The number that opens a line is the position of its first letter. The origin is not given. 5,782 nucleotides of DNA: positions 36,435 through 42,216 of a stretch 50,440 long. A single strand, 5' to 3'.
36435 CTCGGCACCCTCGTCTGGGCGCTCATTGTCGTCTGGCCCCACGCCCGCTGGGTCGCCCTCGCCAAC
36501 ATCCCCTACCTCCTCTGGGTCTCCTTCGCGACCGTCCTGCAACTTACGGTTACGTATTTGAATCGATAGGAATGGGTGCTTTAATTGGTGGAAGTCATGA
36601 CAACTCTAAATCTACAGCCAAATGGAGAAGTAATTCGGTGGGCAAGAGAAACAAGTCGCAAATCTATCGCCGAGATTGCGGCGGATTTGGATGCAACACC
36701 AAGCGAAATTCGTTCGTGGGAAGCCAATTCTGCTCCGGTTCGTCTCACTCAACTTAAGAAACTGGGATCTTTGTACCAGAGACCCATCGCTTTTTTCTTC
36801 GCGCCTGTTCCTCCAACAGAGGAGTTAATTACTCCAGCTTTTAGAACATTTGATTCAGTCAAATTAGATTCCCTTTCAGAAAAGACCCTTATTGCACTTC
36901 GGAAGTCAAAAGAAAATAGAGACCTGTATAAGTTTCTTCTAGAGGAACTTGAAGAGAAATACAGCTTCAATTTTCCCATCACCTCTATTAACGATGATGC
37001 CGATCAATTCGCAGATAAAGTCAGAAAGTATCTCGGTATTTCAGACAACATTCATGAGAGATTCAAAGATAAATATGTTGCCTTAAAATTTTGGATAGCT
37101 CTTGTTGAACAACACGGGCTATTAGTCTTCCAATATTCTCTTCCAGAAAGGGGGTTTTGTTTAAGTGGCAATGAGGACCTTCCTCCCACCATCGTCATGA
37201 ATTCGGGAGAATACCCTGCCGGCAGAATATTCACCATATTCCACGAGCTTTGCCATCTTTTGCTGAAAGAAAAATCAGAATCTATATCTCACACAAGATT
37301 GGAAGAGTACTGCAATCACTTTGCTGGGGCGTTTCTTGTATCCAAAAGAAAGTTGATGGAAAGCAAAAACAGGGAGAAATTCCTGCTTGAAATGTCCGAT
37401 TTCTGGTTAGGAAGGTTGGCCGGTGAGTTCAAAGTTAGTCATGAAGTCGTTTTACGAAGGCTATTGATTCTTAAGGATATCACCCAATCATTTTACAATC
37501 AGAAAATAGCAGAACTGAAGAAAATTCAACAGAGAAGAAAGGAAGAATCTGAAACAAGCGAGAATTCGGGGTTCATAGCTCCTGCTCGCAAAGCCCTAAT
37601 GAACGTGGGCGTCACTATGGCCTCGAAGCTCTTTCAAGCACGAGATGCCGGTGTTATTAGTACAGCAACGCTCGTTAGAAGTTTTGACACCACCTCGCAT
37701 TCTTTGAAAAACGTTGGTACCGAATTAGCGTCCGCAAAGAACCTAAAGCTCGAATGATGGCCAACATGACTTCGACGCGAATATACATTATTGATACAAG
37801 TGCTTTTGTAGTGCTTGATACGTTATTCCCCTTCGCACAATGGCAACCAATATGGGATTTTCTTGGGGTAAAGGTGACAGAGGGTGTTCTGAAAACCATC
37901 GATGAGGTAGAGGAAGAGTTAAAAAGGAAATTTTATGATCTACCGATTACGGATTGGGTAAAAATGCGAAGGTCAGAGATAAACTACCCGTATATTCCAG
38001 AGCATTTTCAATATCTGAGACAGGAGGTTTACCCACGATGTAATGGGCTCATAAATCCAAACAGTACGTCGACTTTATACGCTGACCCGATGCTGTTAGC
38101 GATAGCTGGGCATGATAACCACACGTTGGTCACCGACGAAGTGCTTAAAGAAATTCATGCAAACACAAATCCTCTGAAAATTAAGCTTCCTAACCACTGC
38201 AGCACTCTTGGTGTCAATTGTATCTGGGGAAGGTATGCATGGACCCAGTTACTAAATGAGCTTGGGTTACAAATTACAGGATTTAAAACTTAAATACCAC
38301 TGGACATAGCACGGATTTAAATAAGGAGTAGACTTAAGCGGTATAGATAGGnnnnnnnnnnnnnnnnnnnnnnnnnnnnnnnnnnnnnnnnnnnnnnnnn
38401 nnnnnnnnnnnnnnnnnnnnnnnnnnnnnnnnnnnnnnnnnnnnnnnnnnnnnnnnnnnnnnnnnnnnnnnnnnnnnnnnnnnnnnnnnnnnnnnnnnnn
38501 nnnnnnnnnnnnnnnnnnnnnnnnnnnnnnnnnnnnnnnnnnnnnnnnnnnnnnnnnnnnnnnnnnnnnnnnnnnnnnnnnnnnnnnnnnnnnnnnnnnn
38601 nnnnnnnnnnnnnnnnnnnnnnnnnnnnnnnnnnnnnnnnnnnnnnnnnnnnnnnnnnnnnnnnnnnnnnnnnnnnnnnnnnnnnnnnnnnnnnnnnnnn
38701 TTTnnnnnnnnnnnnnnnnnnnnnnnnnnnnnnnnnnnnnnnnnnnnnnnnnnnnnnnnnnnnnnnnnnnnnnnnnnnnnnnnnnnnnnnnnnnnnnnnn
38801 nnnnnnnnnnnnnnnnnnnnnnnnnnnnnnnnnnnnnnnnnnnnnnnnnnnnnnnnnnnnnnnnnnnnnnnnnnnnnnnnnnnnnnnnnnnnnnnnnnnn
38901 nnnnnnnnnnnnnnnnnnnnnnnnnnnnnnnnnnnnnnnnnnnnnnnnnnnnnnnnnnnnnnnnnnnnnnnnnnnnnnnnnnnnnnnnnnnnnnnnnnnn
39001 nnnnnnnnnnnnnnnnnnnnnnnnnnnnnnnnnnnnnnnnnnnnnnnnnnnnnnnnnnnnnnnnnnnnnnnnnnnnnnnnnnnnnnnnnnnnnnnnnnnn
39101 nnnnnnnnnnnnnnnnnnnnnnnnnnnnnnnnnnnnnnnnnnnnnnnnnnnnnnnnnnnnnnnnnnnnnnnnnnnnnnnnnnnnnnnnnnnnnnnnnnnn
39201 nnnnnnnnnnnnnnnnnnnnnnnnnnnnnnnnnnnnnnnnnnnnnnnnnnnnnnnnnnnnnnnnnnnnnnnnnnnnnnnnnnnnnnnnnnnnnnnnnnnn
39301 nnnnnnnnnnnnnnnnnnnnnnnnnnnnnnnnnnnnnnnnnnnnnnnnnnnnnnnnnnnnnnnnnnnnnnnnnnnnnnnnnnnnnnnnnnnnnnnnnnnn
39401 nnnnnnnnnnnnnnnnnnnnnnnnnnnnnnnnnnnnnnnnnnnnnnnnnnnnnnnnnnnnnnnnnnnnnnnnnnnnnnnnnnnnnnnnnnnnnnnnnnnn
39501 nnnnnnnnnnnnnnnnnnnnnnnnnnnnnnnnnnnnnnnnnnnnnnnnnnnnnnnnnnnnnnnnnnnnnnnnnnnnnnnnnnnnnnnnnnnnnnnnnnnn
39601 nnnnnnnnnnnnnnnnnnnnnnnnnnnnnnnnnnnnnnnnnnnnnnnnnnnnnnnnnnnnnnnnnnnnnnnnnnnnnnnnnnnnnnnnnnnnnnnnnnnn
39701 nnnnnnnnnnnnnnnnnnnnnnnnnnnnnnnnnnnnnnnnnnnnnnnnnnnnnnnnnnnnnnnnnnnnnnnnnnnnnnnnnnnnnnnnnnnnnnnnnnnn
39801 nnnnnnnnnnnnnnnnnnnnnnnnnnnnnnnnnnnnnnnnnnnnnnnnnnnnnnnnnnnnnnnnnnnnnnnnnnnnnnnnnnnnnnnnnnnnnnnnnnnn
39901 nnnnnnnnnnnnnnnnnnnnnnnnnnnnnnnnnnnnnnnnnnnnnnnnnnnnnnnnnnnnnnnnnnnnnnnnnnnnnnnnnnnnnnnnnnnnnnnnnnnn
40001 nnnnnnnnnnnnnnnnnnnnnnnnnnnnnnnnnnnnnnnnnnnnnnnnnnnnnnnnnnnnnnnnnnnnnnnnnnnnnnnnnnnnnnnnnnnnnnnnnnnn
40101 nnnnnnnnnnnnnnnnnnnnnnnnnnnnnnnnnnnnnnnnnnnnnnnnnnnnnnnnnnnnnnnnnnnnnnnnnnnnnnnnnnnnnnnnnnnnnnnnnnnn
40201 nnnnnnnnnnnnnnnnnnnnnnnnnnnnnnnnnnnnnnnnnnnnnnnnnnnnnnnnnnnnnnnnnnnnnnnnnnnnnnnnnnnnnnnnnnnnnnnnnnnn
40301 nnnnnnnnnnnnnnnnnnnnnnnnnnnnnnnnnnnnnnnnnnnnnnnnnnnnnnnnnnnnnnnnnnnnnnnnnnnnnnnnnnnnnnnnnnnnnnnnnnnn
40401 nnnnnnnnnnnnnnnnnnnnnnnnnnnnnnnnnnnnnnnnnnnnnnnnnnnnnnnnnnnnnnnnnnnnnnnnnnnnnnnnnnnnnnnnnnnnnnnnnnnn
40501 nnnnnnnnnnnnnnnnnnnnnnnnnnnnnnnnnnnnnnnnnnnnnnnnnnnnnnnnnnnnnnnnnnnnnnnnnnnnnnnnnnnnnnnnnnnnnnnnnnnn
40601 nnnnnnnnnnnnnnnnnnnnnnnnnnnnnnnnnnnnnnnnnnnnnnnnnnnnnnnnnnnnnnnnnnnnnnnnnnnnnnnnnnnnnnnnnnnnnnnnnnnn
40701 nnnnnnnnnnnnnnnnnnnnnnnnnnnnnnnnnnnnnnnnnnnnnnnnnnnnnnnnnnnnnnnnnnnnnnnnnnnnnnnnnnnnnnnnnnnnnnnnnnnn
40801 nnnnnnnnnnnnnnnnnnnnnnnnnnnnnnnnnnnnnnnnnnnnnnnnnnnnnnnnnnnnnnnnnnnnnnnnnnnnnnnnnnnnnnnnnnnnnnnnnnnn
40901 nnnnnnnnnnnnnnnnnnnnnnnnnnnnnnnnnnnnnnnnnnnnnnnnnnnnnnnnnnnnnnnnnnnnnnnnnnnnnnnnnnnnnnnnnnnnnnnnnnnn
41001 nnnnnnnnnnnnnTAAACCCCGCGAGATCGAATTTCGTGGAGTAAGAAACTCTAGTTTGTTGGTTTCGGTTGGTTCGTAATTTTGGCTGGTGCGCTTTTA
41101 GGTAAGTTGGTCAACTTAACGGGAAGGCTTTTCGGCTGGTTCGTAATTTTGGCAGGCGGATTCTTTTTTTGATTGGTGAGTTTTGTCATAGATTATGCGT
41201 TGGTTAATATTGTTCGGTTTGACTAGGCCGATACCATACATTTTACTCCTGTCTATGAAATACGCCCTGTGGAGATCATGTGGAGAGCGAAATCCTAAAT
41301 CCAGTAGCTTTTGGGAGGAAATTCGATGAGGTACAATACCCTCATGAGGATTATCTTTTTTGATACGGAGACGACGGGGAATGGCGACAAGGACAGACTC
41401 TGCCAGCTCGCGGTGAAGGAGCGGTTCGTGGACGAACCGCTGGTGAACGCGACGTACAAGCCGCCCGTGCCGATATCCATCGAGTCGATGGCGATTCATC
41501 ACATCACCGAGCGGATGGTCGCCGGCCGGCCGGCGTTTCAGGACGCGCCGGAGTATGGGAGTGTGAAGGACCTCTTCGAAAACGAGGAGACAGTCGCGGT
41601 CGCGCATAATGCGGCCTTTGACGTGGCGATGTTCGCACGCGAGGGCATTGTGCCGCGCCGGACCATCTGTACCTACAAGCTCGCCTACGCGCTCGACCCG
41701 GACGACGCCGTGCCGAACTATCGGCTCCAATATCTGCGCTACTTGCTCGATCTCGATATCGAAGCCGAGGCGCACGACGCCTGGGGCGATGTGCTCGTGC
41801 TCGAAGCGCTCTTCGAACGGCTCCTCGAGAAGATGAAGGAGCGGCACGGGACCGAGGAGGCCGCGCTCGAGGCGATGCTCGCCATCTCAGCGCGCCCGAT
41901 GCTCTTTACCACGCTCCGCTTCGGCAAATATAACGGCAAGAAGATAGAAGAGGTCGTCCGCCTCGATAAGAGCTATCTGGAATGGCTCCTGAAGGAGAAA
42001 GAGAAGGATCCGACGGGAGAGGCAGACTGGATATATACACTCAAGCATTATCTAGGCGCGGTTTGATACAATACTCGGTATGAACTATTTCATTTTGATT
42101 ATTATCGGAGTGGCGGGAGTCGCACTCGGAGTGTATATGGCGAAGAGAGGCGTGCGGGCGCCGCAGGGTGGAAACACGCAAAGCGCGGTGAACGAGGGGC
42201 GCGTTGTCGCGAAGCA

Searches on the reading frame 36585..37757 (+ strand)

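Call 57: search_protein_families(library=pfam, proteins=[window:36585-37757:+], max_evalue=0.00001)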
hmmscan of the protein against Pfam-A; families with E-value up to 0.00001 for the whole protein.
window:36585-37757:+ (390 aa): 1 family
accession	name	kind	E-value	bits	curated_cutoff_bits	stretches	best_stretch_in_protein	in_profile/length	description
PF06114.19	Peptidase_M78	-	3.5e-12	46.6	22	1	175-293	2-122/123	IrrE N-terminal-like domain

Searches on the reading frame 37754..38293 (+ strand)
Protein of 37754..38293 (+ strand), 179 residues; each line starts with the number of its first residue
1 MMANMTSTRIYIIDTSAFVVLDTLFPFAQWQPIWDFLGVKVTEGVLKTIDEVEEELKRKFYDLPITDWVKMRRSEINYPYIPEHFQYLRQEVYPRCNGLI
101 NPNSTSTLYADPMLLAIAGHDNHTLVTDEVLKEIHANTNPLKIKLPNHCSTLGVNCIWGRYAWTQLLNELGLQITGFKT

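Call 57: search_protein_families(library=pfam, proteins=[window:37754-38293:+], max_evalue=0.00001)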
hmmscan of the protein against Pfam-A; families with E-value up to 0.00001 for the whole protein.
window:37754-38293:+ (179 aa): 1 family
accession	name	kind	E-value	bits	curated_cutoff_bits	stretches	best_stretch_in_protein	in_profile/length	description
PF14367.12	DUF4411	-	4e-18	66.2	23.5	1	11-157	1-146/159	Domain of unknown function (DUF4411)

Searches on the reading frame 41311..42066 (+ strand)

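Call 56: search_protein_families(library=pfam, proteins=[window:41311-42066:+], max_evalue=0.00001)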
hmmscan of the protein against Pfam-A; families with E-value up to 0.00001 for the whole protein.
window:41311-42066:+ (251 aa): 3 families
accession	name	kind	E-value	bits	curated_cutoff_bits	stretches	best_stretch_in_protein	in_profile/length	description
PF00929.31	RNase_T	-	1.5e-12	48.8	24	1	15-165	1-161/164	Exonuclease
PF20600.3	ExoX-like_C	-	2.7e-10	39.9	26.5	1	203-229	2-28/30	Exodeoxyribonuclease X-like C-terminal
PF01612.26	DNA_pol_A_exo1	-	6.2e-07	29.8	23.6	1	79-142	63-123/173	3'-5' exonuclease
